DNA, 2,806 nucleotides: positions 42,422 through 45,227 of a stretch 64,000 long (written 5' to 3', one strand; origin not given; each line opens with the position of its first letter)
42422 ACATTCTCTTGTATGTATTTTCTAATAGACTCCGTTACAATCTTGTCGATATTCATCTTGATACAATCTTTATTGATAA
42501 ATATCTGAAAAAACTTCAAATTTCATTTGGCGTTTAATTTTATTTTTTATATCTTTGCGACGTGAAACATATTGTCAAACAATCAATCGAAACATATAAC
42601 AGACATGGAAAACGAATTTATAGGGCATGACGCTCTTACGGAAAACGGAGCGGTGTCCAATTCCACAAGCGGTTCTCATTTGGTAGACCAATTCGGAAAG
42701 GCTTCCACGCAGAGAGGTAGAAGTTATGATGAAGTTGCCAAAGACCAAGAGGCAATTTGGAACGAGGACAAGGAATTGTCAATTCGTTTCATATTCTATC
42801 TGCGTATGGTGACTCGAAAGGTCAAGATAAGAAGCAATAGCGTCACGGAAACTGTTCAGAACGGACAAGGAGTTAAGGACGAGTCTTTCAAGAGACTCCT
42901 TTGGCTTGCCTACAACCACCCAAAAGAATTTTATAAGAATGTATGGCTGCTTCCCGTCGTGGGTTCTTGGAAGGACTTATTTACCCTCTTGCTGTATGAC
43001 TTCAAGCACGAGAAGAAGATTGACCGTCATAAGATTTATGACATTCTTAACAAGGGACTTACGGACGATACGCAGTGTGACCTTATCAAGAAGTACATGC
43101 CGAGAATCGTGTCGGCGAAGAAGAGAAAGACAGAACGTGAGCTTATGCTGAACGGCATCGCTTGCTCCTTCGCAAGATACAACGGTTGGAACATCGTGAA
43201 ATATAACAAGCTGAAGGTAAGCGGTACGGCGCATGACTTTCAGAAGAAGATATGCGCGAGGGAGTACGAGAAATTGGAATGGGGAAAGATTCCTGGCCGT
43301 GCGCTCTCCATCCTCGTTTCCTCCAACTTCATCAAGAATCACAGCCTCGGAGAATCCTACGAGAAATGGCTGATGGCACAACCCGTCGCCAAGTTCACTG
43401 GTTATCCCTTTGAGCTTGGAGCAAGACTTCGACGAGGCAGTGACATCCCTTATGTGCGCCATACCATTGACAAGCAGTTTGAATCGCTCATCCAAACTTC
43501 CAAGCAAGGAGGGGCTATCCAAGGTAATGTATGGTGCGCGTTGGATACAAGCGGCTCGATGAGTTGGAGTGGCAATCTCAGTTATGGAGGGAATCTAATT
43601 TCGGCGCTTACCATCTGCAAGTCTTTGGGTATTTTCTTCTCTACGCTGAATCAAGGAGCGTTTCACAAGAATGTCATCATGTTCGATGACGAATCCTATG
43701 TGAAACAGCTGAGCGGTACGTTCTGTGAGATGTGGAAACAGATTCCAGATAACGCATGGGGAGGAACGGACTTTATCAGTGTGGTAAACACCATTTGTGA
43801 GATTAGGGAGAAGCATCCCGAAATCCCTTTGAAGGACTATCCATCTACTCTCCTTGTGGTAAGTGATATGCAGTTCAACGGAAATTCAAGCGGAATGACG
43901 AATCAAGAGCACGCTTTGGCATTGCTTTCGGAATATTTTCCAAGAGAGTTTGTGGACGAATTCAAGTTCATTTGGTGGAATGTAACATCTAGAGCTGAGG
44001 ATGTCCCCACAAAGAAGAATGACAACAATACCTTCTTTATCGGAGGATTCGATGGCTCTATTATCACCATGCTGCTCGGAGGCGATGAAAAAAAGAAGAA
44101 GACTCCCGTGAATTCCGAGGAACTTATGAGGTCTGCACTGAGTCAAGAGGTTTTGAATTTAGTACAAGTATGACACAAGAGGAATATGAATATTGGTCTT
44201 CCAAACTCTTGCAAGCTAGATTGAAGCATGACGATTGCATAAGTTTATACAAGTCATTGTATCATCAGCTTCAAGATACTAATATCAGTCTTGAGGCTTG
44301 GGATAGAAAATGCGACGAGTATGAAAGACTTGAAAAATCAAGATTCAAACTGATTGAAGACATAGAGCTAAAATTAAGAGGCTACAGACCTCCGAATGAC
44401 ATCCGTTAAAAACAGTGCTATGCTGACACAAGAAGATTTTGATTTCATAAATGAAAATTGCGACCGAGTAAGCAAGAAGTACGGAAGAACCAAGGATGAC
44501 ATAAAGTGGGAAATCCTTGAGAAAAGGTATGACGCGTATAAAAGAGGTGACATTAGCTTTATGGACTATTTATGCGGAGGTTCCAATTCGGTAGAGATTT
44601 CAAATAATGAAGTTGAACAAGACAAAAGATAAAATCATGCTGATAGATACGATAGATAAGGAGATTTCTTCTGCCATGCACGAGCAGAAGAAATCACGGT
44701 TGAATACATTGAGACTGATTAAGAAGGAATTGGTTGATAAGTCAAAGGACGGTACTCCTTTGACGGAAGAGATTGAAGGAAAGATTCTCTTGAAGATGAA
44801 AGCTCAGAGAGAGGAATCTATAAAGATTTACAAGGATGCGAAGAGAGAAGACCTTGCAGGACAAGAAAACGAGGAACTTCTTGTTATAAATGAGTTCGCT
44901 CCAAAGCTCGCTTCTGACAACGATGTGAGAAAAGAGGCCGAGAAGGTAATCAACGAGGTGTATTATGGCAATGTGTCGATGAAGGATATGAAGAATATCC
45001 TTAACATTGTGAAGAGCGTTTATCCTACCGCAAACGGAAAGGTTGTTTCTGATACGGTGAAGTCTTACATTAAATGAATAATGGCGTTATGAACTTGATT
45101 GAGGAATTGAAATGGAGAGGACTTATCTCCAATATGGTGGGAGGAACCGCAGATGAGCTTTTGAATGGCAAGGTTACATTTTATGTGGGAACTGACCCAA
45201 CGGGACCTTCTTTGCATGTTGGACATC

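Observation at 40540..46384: Phage-encoded translation module: IF-3, YqeY/GatB-like protein, TyrRS adjacent to tRNA island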

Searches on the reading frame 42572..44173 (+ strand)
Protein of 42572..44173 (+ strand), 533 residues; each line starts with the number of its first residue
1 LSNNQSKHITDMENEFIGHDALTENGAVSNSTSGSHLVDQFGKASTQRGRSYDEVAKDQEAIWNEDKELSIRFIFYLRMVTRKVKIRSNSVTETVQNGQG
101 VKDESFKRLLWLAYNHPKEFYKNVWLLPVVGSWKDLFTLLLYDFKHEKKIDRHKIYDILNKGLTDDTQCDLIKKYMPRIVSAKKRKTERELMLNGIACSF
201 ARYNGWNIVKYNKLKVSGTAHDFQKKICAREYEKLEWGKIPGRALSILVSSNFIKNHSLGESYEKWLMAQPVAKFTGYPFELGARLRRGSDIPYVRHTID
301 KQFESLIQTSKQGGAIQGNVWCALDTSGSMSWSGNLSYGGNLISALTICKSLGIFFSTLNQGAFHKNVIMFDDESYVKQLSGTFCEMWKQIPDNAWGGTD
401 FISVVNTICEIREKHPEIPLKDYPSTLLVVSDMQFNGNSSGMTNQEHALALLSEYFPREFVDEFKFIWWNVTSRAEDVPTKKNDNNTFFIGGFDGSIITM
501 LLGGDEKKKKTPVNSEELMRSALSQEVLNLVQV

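Call 4: search_protein_families(library=pfam, proteins=[window:42572-44173:+], max_evalue=0.01)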
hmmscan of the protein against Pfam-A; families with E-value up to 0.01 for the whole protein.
window:42572-44173:+ (533 aa): 2 families
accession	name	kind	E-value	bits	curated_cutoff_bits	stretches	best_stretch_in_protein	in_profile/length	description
PF25043.1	DUF7788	-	5.3e-15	55.7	27.1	1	325-510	7-191/221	Domain of unknown function (DUF7788)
PF11443.14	DUF2828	-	4e-10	39.6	29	1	23-160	1-133/405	Domain of unknown function (DUF2828)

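Call 5: search_protein_families(library=ncbifam, proteins=[window:42572-44173:+], max_evalue=0.01)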
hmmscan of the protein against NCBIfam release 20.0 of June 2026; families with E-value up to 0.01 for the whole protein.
window:42572-44173:+ (533 aa): 0 families

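Call 24: search_solved_structures(query=window:42572-44173:+, max_evalue=1)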
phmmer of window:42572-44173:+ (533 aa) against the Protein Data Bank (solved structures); distinct sequences matched with E-value up to 1: 0.

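Call 27: search_solved_structures(query=A1, max_evalue=10)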
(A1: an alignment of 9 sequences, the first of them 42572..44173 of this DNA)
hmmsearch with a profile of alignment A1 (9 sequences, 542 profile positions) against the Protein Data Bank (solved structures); distinct sequences matched with E-value up to 10: 0.

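Call 56: find_homologous_proteins(query=window:42572-44173:+, max_evalue=0.00001)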
Query window:42572-44173:+ (533 aa): 2009 proteins with E <= 0.00001 among 8000 candidates; the best 120 are listed.
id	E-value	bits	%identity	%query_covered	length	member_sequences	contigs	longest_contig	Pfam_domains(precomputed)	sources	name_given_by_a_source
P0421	0.0e+0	1175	96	98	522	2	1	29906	PF11443.14,PF25043.1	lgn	-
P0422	3.2e-186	639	56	96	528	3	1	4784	PF11443.14,PF25043.1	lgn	-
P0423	3.5e-184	632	56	96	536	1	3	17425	PF11443.14,PF25043.1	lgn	-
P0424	4.2e-182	625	55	97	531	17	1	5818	PF25043.1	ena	-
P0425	1.5e-178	613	54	98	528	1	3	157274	PF25043.1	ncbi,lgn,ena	-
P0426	3.6e-177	609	54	96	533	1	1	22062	PF11443.14,PF25043.1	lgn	-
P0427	4.4e-177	609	54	97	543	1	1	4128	PF25043.1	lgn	-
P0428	5.1e-177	608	54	96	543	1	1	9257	PF11443.14,PF25043.1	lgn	-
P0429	6.6e-177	608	53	97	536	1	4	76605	PF11443.14,PF25043.1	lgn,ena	-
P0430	1.6e-176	607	54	96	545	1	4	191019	PF11443.14,PF25043.1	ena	-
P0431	3.3e-176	606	53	97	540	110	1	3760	PF11443.14,PF25043.1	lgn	-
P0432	3.8e-176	605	54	96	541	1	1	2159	PF11443.14,PF25043.1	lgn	-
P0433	9.4e-176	604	53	98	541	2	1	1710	PF25043.1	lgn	-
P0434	2.1e-175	603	54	96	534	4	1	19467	PF25043.1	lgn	-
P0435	5.6e-175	602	54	96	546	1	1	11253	PF11443.14,PF25043.1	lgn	-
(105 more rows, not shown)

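Call 61: search_protein_families(library=phrogs, proteins=[window:42572-44173:+], max_evalue=0.001)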
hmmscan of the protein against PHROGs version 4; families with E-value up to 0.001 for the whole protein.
window:42572-44173:+ (533 aa): 1 family
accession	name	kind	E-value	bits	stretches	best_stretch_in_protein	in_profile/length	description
phrog_850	-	DNA, RNA and nucleotide metabolism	1.1e-51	177.2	1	20-513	16-462/476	RNA-binding protein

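Call 67: predict_structure(alignment_id=A4)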
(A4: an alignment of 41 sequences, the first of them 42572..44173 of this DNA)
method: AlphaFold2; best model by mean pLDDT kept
length: 533 residues; sequences in the alignment: 41
mean_pLDDT: 82.4   pTM: 0.82
mean pLDDT of the five models: 82.4, 81.0, 75.4, 74.6, 72.0
residues with pLDDT >= 90: 221; 70-90: 220; 50-70: 64; < 50: 28
segments of 3 or more residues with pLDDT < 50: 1-21
pLDDT, mean of each block of 10 residues (from residue 1): 36 34 52 76 69 92 95 92 75 79 91 97 94 93 90 96 88 90 85 93 96 87 80 86 85 88 93 86 79 88 90 73 86 57 81 92 93 91 95 73 93 95 90 68 84 94 87 63 79 66 59 82 90 90
secondary structure, 60 per line:
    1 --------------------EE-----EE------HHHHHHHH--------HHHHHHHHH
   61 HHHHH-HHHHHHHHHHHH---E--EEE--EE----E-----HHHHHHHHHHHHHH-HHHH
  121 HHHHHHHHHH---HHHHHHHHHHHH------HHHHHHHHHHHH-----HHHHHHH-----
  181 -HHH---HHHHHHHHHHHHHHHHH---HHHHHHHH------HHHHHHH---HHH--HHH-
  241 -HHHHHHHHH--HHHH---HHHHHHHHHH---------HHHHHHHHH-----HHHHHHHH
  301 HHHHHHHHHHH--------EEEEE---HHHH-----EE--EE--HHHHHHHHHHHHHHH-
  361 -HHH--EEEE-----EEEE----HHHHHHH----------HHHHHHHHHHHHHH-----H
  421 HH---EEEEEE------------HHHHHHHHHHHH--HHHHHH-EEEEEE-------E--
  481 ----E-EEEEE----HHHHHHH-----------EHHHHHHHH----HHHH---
elements in order: H36-43 H52-65 H67-78 E85-87 H102-115 H117-130 H134-145 H152-163 H169-175 H188-204 H208-215 H222-228 H242-250 H253-256 H260-269 H279-287 H293-311 E320-324 H328-331 H345-359 E367-370 E376-379 H384-390 H401-414 E426-431 H444-455 H458-463 E465-470 E487-491 H496-502 H515-522 H527-530

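Call 69: fold_search(model_id=the predicted structure, library=pdb)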
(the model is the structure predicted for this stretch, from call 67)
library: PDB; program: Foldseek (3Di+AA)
matches with E <= 10: 310; with E <= 0.001: 4
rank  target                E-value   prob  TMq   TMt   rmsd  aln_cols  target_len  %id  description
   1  2i91_A                2.1e-07  1.00  0.53  0.54   8.8       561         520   14  60kDa Ro autoantigen in complex with a fragment of misfolded RNA (released 2006-10-17)
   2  2i91_B                2.9e-07  1.00  0.52  0.53   8.7       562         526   14  60kDa Ro autoantigen in complex with a fragment of misfolded RNA (released 2006-10-17)
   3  1yvp_A                3.1e-07  1.00  0.51  0.51   8.8       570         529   14  Ro autoantigen complexed with RNAs (released 2005-06-07)
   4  1yvr                  1.3e-06  1.00  0.52  0.53   9.9       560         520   13  Ro autoantigen (released 2005-06-07)
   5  6tyx_A                4.8e-03  1.00  0.20  0.45  10.5       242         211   13  Structure of Ku80 von Willebrand domain S229A mutant complexed with XLF Ku Binding Motif (released 2019-11-27)
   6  8hmh_B                5.8e-03  0.97  0.21  0.35  10.6       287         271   12  The closed state of RGLG2-VWA (released 2023-12-27)
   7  2i6q_A                2.0e-02  0.99  0.22  0.23   6.0       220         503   18  Complement component C2a (released 2006-10-17)
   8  6k87                  2.8e-02  0.87  0.21  0.35  11.5       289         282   14  The closed state of RGLG1 VWA domain with MIDAS is occupied by water (released 2020-06-24)
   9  6k85                  3.0e-02  0.87  0.21  0.34  11.2       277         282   12  The closed state of RGLG1 mutant-D338A (released 2020-06-24)
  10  7p2d_A                4.9e-02  0.96  0.20  0.15  10.0       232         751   12  Structure of alphaMbeta2/Cd11bCD18 headpiece in complex with a nanobody (released 2022-05-04)
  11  8pfd_B                8.9e-02  0.63  0.17  0.37   9.9       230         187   12  Crystal structure of binary complex between Aster yellows witches'-broom phytoplasma effector SAP05 and the von Willeb (released 2023-07-05)
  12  8jtk_B                2.9e-01  0.41  0.18  0.37   9.5       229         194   13  Structure of AYWB phytoplasma SAP05 recognizing AtRpn10 (released 2023-07-19)
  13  5c8e_A                3.1e-01  0.20  0.18  0.28  18.0       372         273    8  Crystal structure of Thermus thermophilus CarH bound to adenosylcobalamin and a 26-bp DNA segment (released 2015-09-30)
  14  4hh0_B                3.5e-01  0.18  0.16  0.20  14.4       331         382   11  Dark-state structure of AppA C20S without the Cys-rich region from Rb. sphaeroides (released 2013-06-05)
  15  4zlh_A                3.6e-01  0.06  0.09  0.12  20.0       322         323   10  Structure of the LapB cytoplasmic domain at 2 angstroms (released 2015-11-11)
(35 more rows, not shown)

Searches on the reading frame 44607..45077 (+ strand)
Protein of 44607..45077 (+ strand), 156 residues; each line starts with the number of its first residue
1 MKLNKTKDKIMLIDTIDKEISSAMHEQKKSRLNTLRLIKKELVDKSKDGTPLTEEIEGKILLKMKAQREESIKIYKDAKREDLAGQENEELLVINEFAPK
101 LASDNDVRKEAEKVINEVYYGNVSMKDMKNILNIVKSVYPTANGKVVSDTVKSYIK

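Call 4: search_protein_families(library=pfam, proteins=[window:44607-45077:+], max_evalue=0.01)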
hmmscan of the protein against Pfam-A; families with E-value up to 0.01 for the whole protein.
window:44607-45077:+ (156 aa): 1 family
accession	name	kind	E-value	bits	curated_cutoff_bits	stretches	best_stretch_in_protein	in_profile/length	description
PF09424.15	YqeY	-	2.9e-26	92.7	27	1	14-154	2-142/143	Yqey-like protein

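Call 5: search_protein_families(library=ncbifam, proteins=[window:44607-45077:+], max_evalue=0.01)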
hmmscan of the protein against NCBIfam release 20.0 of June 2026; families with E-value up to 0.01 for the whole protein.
window:44607-45077:+ (156 aa): 0 families

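Call 20: find_related_loci(query=window:44607-45077:+, collection=viral_contigs, flank=6000)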
Query window:44607-45077:+ (156 aa) in viral_contigs; peptide patterns used: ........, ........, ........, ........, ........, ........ (x = any residue, [..] = any of these).
27 stretches matched a pattern, but none encodes a relative of the query by tblastn (E <= 1e-3).

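Call 23: search_solved_structures(query=window:44607-45077:+, max_evalue=0.01, show_alignments=1)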
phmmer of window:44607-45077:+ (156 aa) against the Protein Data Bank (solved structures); distinct sequences matched with E-value up to 0.01: 3.
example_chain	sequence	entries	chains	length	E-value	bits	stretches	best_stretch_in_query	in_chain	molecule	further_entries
8xjg_A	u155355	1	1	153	3.2e-13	53.1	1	6-138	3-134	YqeY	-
1ng6_A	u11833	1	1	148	1.1e-06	32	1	12-153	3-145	Hypothetical protein yqeY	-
8xje_A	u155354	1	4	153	0.00011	25.4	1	6-132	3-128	YqeY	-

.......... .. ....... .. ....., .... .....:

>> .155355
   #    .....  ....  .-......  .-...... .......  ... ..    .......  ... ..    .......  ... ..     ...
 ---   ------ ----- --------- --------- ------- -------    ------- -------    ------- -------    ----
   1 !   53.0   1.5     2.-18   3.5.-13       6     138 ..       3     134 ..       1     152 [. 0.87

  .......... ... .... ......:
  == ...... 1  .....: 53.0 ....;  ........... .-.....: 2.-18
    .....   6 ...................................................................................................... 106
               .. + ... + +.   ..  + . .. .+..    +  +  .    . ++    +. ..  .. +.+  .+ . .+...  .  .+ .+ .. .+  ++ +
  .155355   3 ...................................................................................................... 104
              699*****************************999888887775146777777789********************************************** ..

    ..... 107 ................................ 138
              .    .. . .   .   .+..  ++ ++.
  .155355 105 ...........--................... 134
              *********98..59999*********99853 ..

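Call 61: search_protein_families(library=phrogs, proteins=[window:44607-45077:+], max_evalue=0.001)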
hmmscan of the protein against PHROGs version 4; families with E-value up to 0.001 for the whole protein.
window:44607-45077:+ (156 aa): 1 family
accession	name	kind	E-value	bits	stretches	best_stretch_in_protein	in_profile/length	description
phrog_1460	-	DNA, RNA and nucleotide metabolism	2.8e-12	47.8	1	11-153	2-138/140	tRNA amidotransferase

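Call 74: search_dna_similar(query=window:44607-45077:+, collection=phages, mode=protein, max_rows=30, max_evalue=0.001)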
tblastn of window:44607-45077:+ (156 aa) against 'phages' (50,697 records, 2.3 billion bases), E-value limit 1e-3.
Records with a match: 12; places in all: 12; records where one place covers at least 80% of the query: 9.
Best place of each record, by identity: <60% 12.
By first word of the organism name: Bacteriophage 6; Xanthomonas 2; Listeria 2; Acinetobacter 2.
By host as written in the record: - 8; Listeria monocytogenes 2; Xanthomonas oryzae pv. oryzae 1; Xanthomonas citri 1.
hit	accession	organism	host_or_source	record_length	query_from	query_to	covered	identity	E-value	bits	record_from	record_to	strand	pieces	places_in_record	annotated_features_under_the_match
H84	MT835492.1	Bacteriophage sp.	human fecal samples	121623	16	155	90%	35.5%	1e-10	64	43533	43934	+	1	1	record has no annotation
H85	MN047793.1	Xanthomonas phage Xoo-sp13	Xanthomonas oryzae pv. oryzae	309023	23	152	83%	35.5%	3e-7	54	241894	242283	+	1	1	glutamyl-tRNA amidotransferase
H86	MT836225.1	Bacteriophage sp.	human fecal samples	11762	12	156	93%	31.5%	5e-9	59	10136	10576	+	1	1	record has no annotation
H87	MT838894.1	Bacteriophage sp.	human fecal samples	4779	9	155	94%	31.0%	6e-11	65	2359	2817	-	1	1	record has no annotation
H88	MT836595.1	Bacteriophage sp.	human fecal samples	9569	13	155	92%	29.9%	4e-6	51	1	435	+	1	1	record has no annotation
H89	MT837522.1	Bacteriophage sp.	human fecal samples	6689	12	155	92%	29.1%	2e-6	52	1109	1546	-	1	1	record has no annotation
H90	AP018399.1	Xanthomonas phage XacN1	Xanthomonas citri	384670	22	136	74%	36.1%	3e-6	51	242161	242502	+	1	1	glutamyl-tRNA amidotransferase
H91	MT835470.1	Bacteriophage sp.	human fecal samples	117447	11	155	93%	28.3%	6e-7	53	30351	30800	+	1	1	record has no annotation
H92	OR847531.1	Listeria phage LM 4-11-1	Listeria monocytogenes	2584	10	156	94%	26.4%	8e-10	62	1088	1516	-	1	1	record has no annotation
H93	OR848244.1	Listeria phage LM 4-14-1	Listeria monocytogenes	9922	10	156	94%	26.4%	8e-10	62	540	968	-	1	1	record has no annotation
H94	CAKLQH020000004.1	Acinetobacter phage MD-2021a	not known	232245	67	156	58%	33.3%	7e-5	47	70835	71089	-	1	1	yqeY: Uncharacterized conserved protein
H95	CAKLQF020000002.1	Acinetobacter phage MD-2021a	not known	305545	67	156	58%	33.3%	7e-5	47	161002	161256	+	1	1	yqeY: Uncharacterized conserved protein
